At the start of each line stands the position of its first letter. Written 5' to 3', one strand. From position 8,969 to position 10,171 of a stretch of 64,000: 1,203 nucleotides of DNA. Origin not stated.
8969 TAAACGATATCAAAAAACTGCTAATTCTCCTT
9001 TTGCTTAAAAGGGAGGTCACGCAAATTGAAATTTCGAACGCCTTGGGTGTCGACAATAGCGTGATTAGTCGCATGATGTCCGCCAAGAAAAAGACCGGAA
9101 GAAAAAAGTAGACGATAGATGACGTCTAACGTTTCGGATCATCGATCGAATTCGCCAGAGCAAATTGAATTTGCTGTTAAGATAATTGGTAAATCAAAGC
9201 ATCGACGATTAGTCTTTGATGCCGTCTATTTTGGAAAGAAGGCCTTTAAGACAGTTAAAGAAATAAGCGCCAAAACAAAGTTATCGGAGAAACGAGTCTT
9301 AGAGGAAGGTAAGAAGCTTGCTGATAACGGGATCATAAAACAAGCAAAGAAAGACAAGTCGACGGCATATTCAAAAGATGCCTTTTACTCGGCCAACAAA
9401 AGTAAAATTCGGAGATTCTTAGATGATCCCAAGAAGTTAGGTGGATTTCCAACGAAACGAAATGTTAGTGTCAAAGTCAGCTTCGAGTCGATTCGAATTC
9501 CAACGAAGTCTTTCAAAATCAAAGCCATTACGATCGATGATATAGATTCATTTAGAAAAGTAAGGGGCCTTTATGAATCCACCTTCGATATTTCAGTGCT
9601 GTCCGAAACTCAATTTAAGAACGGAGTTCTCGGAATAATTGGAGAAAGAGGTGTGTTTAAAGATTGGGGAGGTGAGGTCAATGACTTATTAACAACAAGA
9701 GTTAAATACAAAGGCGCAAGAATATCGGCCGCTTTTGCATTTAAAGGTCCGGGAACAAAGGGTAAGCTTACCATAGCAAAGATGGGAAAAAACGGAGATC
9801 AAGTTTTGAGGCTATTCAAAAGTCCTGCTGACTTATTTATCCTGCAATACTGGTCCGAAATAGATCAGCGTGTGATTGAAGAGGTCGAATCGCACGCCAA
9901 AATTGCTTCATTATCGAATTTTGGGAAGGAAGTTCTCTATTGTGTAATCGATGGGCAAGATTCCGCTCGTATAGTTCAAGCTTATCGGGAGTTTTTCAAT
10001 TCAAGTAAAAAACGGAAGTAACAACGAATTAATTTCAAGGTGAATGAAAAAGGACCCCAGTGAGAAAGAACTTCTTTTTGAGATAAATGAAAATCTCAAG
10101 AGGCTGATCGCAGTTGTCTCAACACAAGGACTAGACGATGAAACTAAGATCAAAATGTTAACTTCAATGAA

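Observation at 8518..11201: Eight-gene array with a duplicated '3+1' layout: 3 small HTH-polyK paralogs + wHTH/nuclease-like protein, then 3 more HTH-polyK paralogs + HEPN protein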

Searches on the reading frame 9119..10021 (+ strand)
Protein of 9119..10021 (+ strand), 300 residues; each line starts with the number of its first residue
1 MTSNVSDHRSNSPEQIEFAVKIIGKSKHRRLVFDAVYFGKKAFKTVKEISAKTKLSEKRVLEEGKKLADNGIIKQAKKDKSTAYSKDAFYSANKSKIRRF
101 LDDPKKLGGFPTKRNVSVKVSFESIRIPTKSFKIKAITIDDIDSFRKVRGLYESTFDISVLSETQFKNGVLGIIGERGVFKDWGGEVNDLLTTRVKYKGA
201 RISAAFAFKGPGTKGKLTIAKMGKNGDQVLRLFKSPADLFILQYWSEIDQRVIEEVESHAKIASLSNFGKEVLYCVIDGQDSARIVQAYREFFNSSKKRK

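Call 3: search_protein_families(library=pfam, max_evalue=1, proteins=[window:9119-10021:+])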
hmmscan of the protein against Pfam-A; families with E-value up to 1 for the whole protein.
window:9119-10021:+ (300 aa): 2 families
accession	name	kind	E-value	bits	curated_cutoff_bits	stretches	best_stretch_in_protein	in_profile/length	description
PF24033.1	DUF7342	-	0.0085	16.5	31.6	1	44-91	18-65/150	Family of unknown function (DUF7342)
PF21984.2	DnaD_N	-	0.031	14.9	27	1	40-88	32-80/101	DnaD N-terminal domain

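Call 4: search_protein_families(library=padloc, max_evalue=1, proteins=[window:9119-10021:+])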
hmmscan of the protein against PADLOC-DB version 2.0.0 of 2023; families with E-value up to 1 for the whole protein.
window:9119-10021:+ (300 aa): 5 families
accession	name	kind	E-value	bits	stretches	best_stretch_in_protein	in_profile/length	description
PDLC01268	CasR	-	0.00014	19.8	1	11-83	110-174/179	"CAS-I,CAS-II,CAS-III,CAS-IV,CAS-V,CAS-VI; associated_signaling"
PDLC01438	Csa3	-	0.00018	19.7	1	19-116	141-225/305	"CAS-I,CAS-II,CAS-III,CAS-IV,CAS-V,CAS-VI; associated_signaling"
PDLC01434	CasR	-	0.00047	18.1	1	12-82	114-180/191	"CAS-I,CAS-II,CAS-III,CAS-IV,CAS-V,CAS-VI; associated_signaling"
PDLC01850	CARF3--CARF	-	0.012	13.5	1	15-82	135-198/209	-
PDLC04368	PDC-M05A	-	0.031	12.1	1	27-86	13-72/201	-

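Call 6: search_protein_families(library=ncbifam, max_evalue=1, proteins=[window:9119-10021:+])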
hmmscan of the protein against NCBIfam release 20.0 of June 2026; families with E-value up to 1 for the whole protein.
window:9119-10021:+ (300 aa): 2 families
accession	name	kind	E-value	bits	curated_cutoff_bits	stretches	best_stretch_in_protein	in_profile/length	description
TIGR01884.1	cas_HTH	subfamily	0.0072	15.7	60.2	1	10-83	125-197/202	CRISPR-associated CARF protein Csa3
NF040939.2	trans_reg_lrs14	equivalog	0.03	14.4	90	1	43-92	36-85/103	Lrs14 family HTH-type transcriptional regulator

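Call 11: find_homologous_proteins(query=window:9119-10018:+)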
Query window:9119-10018:+ (300 aa): 1279 proteins with E <= 0.001 among 2182 candidates; the best 120 are listed.
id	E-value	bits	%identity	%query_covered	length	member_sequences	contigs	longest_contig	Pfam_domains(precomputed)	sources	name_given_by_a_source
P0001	5.4e-189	644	100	100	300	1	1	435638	-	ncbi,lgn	-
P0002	7.5e-99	349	59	100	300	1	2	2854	-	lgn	-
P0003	8.1e-99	348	58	97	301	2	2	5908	-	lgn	-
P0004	1.1e-97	345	59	98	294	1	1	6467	-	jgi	jgi:hypothetical protein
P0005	3.2e-97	343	57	99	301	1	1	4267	-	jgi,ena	-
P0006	5.5e-97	342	58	97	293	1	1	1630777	-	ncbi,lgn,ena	-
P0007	1.2e-95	338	56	97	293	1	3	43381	-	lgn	-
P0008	1.8e-94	334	56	98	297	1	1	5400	-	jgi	-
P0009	5.2e-94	333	53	98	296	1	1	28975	-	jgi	jgi:hypothetical protein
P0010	1.1e-92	328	54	99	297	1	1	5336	-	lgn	-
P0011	1.7e-91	324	55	97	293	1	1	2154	-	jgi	jgi:hypothetical protein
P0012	1.1e-90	322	55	96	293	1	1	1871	-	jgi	jgi:hypothetical protein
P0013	3.2e-90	320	52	100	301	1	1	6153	-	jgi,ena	-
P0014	1.1e-89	319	53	98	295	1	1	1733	-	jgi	jgi:hypothetical protein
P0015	1.9e-89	318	53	98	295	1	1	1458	-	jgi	jgi:hypothetical protein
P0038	4.5e-83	297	52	99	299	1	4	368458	-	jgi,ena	jgi:hypothetical protein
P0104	3.5e-79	284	51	100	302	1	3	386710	-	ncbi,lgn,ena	-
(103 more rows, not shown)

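Call 13: find_encoding_contigs(protein=P0006, flank=5000, max_places=2)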
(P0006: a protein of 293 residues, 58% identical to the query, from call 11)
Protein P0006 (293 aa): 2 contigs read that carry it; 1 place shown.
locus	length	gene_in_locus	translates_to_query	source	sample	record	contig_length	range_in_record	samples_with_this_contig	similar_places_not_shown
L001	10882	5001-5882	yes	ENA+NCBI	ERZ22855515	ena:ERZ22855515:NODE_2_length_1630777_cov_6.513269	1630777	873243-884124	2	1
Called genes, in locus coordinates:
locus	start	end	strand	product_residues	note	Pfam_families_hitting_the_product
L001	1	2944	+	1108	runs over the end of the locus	PF00133:tRNA-synt_1, PF09334:tRNA-synt_1g, PF13603:tRNA-synt_1_2, PF04480:DUF559, PF18741:MTES_1575 (weak), PF08264:Anticodon_1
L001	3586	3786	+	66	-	-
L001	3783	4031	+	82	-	-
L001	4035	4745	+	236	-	-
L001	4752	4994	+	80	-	-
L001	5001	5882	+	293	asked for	-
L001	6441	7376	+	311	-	PF13620:CarboxypepD_reg, PF13715:CarbopepD_reg_2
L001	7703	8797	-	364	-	PF19580:Exo_endo_phos_3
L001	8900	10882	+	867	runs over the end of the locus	-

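Call 15: find_encoding_contigs(protein=P0038, flank=5000, max_places=2)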
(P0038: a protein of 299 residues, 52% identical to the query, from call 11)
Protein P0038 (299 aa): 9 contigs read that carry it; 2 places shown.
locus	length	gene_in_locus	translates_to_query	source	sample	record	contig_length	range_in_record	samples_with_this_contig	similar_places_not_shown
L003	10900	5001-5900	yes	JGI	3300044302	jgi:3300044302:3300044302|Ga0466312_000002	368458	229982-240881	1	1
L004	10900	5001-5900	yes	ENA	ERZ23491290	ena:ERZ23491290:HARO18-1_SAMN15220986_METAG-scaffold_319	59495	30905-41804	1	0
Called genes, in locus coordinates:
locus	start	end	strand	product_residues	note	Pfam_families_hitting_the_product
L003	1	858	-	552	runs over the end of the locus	PF00171:Aldedh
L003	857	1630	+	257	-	PF22435:MRM3-like_sub_bind, PF08032:SpoU_sub_bind (weak), PF00588:SpoU_methylase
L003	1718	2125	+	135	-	PF05635:23S_rRNA_IVP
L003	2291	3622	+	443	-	PF13638:PIN_4, PF02562:PhoH, PF13604:AAA_30 (faint), PF13245:AAA_19 (faint)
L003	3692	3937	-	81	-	-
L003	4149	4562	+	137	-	PF01741:MscL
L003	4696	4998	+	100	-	PF12802:MarR_2 (faint)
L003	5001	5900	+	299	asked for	-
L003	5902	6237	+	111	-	-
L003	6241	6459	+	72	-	-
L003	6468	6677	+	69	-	-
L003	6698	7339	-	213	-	PF19780:DUF6265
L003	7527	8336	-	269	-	PF01177:Asp_Glu_race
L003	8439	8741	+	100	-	PF22600:MTPAP-like_central (weak), PF01909:NTP_transf_2, PF18765:Polbeta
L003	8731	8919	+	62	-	PF01934:HepT-like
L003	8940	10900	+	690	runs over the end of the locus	PF07715:Plug, PF00593:TonB_dep_Rec_b-barrel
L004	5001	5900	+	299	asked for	-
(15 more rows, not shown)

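Call 22: search_solved_structures(query=A2, max_evalue=10, show_alignments=2)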
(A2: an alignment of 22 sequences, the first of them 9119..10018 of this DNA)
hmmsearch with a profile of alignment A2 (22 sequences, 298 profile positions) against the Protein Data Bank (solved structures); distinct sequences matched with E-value up to 10: 8.
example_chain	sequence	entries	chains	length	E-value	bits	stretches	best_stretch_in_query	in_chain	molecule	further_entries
9t0z_H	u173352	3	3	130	0.23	13.8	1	144-199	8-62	Small ribosomal subunit protein uS8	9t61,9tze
6cda_A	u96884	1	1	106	0.29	13.4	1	6-101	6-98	ArsR family transcriptional regulator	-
8crx_H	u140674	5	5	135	0.37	13.1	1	144-202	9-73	30S ribosomal protein S8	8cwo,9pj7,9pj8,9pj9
4ggg_A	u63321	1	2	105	0.42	12.9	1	45-101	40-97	Repressor protein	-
2kjb_A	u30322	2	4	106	0.7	12.2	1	44-101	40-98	CzrA protein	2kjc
1r1u_A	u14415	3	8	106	0.7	12.2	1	44-101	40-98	repressor protein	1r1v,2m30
6cdb_A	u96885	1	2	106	0.91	11.8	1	44-101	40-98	ArsR family transcriptional regulator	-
3if8_B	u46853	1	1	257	1.5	11.1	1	19-55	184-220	Protein zwilch homolog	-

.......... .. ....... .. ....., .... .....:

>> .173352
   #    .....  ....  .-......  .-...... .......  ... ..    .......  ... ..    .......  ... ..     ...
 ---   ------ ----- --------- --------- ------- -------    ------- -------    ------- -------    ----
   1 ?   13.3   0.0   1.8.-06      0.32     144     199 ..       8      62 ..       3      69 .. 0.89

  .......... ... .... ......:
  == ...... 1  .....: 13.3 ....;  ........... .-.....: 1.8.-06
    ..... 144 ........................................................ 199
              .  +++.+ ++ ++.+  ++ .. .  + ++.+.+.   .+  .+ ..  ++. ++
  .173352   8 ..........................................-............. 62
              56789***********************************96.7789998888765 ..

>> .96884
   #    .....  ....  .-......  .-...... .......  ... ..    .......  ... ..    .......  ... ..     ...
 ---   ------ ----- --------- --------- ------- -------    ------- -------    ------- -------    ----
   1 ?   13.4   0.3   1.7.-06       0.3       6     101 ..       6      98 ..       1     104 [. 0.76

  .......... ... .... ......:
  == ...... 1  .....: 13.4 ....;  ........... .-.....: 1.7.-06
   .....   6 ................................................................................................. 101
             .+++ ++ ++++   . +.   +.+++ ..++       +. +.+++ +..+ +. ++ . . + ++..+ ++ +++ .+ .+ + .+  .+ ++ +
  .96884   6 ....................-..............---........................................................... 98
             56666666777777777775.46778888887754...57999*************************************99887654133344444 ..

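Call 24: find_encoding_contigs(protein=P0104, flank=5000, max_places=2)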
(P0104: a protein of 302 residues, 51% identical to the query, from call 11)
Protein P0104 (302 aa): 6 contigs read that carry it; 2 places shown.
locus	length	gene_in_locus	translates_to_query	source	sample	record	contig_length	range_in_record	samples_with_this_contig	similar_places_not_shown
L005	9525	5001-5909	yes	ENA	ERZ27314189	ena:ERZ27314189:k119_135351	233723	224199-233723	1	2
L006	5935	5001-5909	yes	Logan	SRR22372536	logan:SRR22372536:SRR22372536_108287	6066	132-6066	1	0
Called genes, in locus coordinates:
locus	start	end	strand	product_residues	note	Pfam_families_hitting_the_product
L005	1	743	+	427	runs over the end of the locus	PF00202:Aminotran_3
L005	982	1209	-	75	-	-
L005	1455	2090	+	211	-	PF00565:SNase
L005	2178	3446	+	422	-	PF13495:Phage_int_SAM_4, PF00589:Phage_integrase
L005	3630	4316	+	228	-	PF13676:TIR_2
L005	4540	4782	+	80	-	PF08281:Sigma70_r4_2 (weak)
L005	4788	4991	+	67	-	PF13384:HTH_23 (weak), PF01381:HTH_3 (weak)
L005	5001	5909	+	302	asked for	-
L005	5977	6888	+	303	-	PF14338:Mrr_N, PF22722:NA-iREase1, PF04471:Mrr_cat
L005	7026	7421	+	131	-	-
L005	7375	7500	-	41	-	-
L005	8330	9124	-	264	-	PF13276:HTH_21 (weak), PF00665:rve, PF13683:rve_3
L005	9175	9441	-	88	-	PF01527:HTH_Tnp_1, PF13384:HTH_23 (weak), PF13518:HTH_28 (weak), PF13551:HTH_29 (weak)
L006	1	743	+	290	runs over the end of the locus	?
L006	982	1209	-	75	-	-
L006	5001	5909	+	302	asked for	-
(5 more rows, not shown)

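Call 27: predict_structure(alignment_id=A2)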
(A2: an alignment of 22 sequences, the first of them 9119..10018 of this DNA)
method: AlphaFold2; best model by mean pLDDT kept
length: 300 residues; sequences in the alignment: 22
mean_pLDDT: 87.0   pTM: 0.57
mean pLDDT of the five models: 87.0, 86.7, 86.4, 85.7, 85.1
residues with pLDDT >= 90: 191; 70-90: 74; 50-70: 24; < 50: 11
segments of 3 or more residues with pLDDT < 50: 1-6, 296-300
pLDDT, mean of each block of 10 residues (from residue 1): 45 89 94 94 94 96 95 93 94 93 84 63 74 95 95 84 91 92 80 96 93 78 77 93 92 94 90 96 94 62
secondary structure, 60 per line:
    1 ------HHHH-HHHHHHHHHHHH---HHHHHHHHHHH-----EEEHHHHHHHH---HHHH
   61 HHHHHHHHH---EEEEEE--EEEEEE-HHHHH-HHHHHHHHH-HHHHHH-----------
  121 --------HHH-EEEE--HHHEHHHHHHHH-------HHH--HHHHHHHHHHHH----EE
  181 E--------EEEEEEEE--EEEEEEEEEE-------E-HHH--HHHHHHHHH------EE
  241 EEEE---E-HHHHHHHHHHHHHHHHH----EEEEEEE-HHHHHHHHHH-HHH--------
elements in order: H7-10 H12-23 H27-37 E43-45 H46-53 H57-69 E73-78 E81-86 H88-92 H94-102 H104-109 E133-136 H143-150 H163-174 E179-181 E190-197 E200-209 H224-232 E239-244 H250-266 E271-277 H279-288

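Call 29: find_related_loci(query=A2, collection=genome_contigs, flank=6000)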
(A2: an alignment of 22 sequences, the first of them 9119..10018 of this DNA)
Query A2 (300 aa) in genome_contigs; peptide patterns used: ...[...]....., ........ (x = any residue, [..] = any of these).
156 stretches matched a pattern; 127 encode a relative of the query (tblastn E <= 1e-3); the best 80 are kept; 80 distinct loci.
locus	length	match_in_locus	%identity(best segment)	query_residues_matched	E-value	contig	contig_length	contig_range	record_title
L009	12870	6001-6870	58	4-293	7e-105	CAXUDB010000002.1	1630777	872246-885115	MAG TPA_asm: uncultured Ilyomonas sp. isolate public_SRR11456914_metawrap_bin.20 genome assembly, contig: public_SRR1145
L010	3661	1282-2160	53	1-294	4e-93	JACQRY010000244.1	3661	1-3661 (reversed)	MAG: Thaumarchaeota archaeon isolate NC_groundwater_1371_Ag_S-0.2um_48_37 S_p2_S4_coassembly_k141_3951906, whole genome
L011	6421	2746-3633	51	1-297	3e-89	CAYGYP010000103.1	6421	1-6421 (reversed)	MAG TPA_asm: uncultured Candidatus Bathyarchaeia archaeon isolate ERP119294_co3_318 genome assembly, contig: NODE_12552_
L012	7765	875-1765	51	1-293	2e-87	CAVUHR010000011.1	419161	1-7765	MAG: Nitrospirota bacterium isolate MFD02242.bin.3.224 genome assembly, contig: contig_2086, whole genome shotgun sequen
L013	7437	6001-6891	51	1-293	2e-87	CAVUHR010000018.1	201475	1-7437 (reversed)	MAG: Nitrospirota bacterium isolate MFD02242.bin.3.224 genome assembly, contig: contig_310, whole genome shotgun sequenc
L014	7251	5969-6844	50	1-294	1e-86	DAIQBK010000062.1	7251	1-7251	MAG TPA_asm: Myxococcaceae bacterium isolate CTOTU28159 NODE_2097_length_7251_cov_13.400361, whole genome shotgun sequen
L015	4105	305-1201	47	1-299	2e-85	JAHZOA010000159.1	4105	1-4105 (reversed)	MAG: Armatimonadota bacterium isolate CR_Sed_300A_bin.46 scaffold_10211, whole genome shotgun sequence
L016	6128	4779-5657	48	1-293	2e-84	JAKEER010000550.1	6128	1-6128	MAG: Acidobacteria bacterium isolate PMV_1.51 PMV_1.51.k101_855556, whole genome shotgun sequence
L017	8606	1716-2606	53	1-297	3e-84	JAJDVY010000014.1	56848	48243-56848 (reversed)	MAG: Nitrospirales bacterium isolate jk18x22bins.71 k141_511776, whole genome shotgun sequence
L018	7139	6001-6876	49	1-294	3e-84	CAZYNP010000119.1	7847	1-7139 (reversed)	MAG TPA_asm: uncultured Cytophagia bacterium isolate binchicken_co274_472 genome assembly, contig: NODE_22196_length_784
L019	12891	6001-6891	50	1-300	4e-82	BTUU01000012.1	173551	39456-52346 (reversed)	MAG: Planctomycetota bacterium AMX-MBFR-47 DNA, sequence12, whole genome shotgun sequence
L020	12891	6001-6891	48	1-293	6e-82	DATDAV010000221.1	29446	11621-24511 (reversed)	MAG TPA_asm: Chryseolinea sp. isolate SMAG_U105 k141_2063837, whole genome shotgun sequence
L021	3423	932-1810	46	1-293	3e-82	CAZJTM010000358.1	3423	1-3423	MAG TPA_asm: uncultured Verrucomicrobiota bacterium isolate binchicken_co190_420 genome assembly, contig: NODE_42031_len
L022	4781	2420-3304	49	1-294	5e-81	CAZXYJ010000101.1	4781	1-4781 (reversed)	MAG TPA_asm: uncultured Halobacteria archaeon isolate SRP068000_co2_232 genome assembly, contig: NODE_27857_length_4781_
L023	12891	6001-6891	48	1-293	2e-80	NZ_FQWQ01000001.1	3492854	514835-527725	Chryseolinea serpens strain DSM 24574, whole genome shotgun sequence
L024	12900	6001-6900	43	1-300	3e-79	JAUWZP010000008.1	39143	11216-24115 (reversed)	MAG: Candidatus Bathyarchaeota archaeon isolate CSMAG_2739 CSMAG_2739_k141_798507_length_39143_cov_11.5042, whole genome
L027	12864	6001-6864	47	1-289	1e-78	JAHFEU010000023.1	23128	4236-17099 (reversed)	MAG: Nitrospirae bacterium isolate nzgw276 NODE_622_length_23129_cov_4.904903, whole genome shotgun sequence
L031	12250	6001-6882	48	1-296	4e-77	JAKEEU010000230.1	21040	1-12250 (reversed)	MAG: candidate division KSB1 bacterium isolate PMV_1_maxbin.001 PMV_1_maxbin.001.k101_970545, whole genome shotgun seque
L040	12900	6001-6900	46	1-300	2e-74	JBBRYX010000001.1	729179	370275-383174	MAG: Tepidisphaerales bacterium isolate La5_metabat2.172 La5_metabat2.172_K_2870469_L_729179_cov_38.5834, whole genome s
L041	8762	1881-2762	48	4-293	6e-74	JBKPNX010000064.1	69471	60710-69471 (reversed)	MAG: Pseudomonadota bacterium isolate GS_HAYS_MAG_00029 GS_HAYS_000003537907, whole genome shotgun sequence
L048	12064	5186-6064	44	1-293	2e-71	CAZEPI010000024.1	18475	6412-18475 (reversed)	MAG TPA_asm: uncultured Pirellulales bacterium isolate SRP068000_co1_128 genome assembly, contig: NODE_4324_length_18475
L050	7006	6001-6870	45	4-295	8e-71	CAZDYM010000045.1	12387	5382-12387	MAG TPA_asm: uncultured Phycisphaeraceae bacterium isolate SRP290908_co2_62 genome assembly, contig: NODE_7231_length_12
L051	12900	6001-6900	44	1-296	2e-70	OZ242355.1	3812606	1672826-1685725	MAG: Acidimicrobiales bacterium isolate 104998a1-4135-4d78-96d2-be0913496795 genome assembly, chromosome: 1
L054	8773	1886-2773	45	1-293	1e-69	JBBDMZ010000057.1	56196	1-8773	MAG: Dehalococcoidia bacterium isolate LejiaB_67_17 Lejia_B_714_length_56196_cov_10, whole genome shotgun sequence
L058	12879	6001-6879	43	1-293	3e-69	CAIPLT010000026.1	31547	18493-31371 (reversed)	candidate division WOR-3 bacterium isolate AM-sed-core2-D2_bin-250 genome assembly, contig: bin-250:26/89, whole genome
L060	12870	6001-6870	44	1-293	1e-67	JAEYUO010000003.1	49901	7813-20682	MAG: Planctomycetota bacterium isolate OH_CBlB_172 k127_2150072, whole genome shotgun sequence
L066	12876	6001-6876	43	1-293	7e-66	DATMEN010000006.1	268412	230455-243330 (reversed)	MAG TPA_asm: Chthoniobacterales bacterium isolate SMAG_U13437 k141_415467, whole genome shotgun sequence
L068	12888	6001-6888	41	5-298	7e-65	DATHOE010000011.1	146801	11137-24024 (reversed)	MAG TPA_asm: bacterium isolate SMAG_U12676 k141_2684523, whole genome shotgun sequence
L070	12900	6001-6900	42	1-293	8e-64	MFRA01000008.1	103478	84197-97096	MAG: Candidatus Magasanikbacteria bacterium RIFOXYD1_FULL_40_23 rifoxyd1_full_scaffold_96, whole genome shotgun sequence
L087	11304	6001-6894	39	5-293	1e-54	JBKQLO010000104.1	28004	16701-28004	MAG: Terriglobales bacterium isolate CRr3G3H3I__bin_105 CRr3G3H3I_000000136397, whole genome shotgun sequence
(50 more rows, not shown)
